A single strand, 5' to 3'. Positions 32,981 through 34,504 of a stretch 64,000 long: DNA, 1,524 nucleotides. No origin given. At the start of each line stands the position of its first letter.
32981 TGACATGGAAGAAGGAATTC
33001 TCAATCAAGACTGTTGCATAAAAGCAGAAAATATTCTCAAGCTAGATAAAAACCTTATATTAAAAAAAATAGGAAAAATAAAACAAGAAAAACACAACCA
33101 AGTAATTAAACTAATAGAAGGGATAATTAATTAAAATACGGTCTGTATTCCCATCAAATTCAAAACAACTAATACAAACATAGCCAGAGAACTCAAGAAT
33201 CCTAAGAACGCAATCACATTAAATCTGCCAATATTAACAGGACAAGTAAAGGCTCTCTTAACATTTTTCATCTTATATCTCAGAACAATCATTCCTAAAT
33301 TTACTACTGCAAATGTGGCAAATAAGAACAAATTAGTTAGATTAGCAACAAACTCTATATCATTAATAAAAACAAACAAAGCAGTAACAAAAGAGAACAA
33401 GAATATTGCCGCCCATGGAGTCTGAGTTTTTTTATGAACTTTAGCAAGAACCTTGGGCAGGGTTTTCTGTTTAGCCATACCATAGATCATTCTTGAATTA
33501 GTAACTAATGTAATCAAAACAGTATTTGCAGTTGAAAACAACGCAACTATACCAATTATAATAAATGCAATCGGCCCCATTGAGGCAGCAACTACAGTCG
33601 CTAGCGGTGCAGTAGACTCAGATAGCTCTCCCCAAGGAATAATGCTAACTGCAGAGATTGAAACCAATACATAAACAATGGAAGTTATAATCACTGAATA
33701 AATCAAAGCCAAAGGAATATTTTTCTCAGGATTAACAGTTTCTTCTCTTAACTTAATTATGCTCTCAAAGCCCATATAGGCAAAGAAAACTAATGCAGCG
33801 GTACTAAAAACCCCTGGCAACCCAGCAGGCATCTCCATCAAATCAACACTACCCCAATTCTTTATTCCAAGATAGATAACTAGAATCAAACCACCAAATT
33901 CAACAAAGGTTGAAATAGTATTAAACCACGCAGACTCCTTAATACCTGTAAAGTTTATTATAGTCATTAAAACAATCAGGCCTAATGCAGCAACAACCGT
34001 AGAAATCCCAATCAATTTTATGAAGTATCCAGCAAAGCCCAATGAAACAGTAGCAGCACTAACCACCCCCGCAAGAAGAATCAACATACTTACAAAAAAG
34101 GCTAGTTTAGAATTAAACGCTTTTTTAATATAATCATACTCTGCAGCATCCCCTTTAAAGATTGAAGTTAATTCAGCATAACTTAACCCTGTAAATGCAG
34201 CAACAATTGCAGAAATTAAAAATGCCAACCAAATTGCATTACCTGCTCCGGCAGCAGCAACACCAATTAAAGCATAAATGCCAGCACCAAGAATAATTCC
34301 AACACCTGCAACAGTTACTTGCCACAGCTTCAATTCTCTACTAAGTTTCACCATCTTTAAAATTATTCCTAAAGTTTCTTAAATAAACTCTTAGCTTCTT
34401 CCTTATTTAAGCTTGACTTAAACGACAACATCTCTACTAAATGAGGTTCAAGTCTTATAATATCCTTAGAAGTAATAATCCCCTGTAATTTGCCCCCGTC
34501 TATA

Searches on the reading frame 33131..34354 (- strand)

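Call 9: search_protein_families(library=pfam, proteins=[window:33131-34354:-], max_evalue=0.0001)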
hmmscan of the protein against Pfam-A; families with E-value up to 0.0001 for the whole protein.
window:33131-34354:- (407 aa): 2 families
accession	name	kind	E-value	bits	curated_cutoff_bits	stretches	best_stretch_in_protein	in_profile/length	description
PF13520.12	AA_permease_2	-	7.3e-54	183.7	27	1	8-398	1-406/427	Amino acid permease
PF00324.27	AA_permease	-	1.5e-37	129.8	24.6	1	13-398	2-424/470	Amino acid permease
